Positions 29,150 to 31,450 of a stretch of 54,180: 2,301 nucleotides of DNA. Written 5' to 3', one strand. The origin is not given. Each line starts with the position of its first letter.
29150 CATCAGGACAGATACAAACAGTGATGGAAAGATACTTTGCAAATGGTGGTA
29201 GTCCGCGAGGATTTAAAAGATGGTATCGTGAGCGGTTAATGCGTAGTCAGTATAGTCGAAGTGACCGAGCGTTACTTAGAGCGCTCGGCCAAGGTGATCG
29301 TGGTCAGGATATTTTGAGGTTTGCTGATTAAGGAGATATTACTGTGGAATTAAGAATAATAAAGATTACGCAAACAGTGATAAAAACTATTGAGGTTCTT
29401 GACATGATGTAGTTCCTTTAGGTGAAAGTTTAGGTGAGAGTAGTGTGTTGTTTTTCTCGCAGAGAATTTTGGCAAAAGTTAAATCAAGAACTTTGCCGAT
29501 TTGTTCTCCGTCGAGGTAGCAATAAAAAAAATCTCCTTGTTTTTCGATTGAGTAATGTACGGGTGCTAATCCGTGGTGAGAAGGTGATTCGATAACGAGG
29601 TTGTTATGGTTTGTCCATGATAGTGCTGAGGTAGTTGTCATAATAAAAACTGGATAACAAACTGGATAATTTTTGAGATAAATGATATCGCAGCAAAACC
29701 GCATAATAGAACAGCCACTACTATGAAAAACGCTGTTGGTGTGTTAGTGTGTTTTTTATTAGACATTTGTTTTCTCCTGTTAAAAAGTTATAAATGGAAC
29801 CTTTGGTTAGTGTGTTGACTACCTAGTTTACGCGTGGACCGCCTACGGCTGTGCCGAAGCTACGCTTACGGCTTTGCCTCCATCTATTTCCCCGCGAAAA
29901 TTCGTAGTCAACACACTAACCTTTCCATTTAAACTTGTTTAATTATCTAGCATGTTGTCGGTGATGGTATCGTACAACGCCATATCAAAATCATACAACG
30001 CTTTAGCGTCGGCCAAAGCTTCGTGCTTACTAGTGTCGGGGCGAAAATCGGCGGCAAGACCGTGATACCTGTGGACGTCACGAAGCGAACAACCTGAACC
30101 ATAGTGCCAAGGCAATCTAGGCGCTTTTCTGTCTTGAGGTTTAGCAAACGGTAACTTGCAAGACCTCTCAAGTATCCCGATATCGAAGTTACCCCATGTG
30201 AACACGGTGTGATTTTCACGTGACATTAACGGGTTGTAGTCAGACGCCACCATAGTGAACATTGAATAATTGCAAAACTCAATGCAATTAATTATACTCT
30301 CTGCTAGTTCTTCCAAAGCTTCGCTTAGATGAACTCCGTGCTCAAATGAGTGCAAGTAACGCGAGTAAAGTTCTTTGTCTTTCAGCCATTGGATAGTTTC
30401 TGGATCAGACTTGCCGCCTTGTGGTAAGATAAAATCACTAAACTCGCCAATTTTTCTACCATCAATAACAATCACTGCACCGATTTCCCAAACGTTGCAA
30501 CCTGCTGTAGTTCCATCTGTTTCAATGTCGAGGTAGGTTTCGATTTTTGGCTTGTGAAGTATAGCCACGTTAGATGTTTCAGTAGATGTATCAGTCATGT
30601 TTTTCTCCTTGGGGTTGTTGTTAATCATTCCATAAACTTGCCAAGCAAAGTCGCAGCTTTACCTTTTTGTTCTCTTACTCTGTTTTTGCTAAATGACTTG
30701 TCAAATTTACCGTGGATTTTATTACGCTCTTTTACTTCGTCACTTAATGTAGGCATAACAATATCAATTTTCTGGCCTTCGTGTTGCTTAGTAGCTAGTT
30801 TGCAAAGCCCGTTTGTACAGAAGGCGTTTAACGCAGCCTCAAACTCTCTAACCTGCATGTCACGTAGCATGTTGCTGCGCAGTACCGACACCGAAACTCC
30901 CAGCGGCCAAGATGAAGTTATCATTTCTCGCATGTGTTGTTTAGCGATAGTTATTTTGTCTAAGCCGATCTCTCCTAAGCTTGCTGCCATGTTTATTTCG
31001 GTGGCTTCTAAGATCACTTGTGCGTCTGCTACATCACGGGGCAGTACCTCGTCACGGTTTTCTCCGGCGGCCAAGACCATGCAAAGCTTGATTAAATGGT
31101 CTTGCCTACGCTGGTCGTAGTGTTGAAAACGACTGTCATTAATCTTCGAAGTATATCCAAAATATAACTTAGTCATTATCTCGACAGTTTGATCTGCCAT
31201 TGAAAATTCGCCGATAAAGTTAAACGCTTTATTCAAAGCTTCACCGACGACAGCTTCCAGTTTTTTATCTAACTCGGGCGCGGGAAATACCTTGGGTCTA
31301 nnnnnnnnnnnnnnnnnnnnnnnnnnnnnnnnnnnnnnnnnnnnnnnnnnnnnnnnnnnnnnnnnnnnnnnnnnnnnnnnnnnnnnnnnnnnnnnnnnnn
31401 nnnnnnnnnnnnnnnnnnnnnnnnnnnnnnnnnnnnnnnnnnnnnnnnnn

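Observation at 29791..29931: Family of about 140-bp GC-rich imperfect-palindromic intergenic elements (copy D here; A-C elsewhere)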

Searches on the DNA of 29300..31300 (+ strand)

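Call 9: search_dna_similar(query=window:29300-31300:+, collection=phages, mode=distant, max_rows=30)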
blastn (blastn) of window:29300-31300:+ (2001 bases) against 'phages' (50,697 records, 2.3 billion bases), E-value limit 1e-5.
No match.

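Call 36: search_rna_families(source=window, start=29740, end=29980, threshold=evalue, max_evalue=10, show_alignments=2)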
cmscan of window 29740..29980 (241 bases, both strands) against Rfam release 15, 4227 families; matches with E-value up to 10: 2.
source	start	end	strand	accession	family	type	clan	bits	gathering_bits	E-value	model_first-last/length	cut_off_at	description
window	29764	29823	-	RF02980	freshwater-2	Cis-reg;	-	21.4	49.9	0.26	1-84/84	no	freshwater-2 RNA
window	29909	29957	-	RF01666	rox2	Cis-reg;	-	16.7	55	2.9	11-61/71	no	Drosophila rox2 ncRNA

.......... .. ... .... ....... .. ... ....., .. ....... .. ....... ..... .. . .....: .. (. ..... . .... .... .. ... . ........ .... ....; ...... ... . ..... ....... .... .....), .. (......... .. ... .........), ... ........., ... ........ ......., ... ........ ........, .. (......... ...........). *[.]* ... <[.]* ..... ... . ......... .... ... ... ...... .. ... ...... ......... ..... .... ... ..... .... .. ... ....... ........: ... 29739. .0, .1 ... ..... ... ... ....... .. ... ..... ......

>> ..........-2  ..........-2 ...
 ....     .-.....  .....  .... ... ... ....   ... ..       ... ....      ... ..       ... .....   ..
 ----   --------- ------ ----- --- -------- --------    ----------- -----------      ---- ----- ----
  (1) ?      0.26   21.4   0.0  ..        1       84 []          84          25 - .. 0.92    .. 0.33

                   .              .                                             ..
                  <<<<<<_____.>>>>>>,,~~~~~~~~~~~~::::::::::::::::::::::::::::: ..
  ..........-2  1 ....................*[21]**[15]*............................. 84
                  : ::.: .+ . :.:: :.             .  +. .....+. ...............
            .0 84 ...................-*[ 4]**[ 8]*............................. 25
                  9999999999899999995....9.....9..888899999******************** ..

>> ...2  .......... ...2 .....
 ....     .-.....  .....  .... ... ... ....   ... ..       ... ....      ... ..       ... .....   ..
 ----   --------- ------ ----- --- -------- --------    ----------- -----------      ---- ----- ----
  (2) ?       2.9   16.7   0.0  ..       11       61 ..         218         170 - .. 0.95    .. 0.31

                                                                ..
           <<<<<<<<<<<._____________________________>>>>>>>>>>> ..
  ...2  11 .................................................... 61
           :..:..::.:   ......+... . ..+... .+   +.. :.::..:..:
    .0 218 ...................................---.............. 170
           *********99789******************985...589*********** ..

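Call 106: search_dna_similar(query=window:29780-29940:-, collection=ecoli_genomes, mode=distant, max_evalue=0.01, max_rows=5)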
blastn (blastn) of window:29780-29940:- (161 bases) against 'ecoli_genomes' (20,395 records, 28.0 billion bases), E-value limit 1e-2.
No match.

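Call 107: search_dna_similar(query=window:29780-29940:-, collection=plasmids, mode=distant, max_evalue=0.01, max_rows=5)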
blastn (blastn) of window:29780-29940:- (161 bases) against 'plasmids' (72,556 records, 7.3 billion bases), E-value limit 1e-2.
No match.
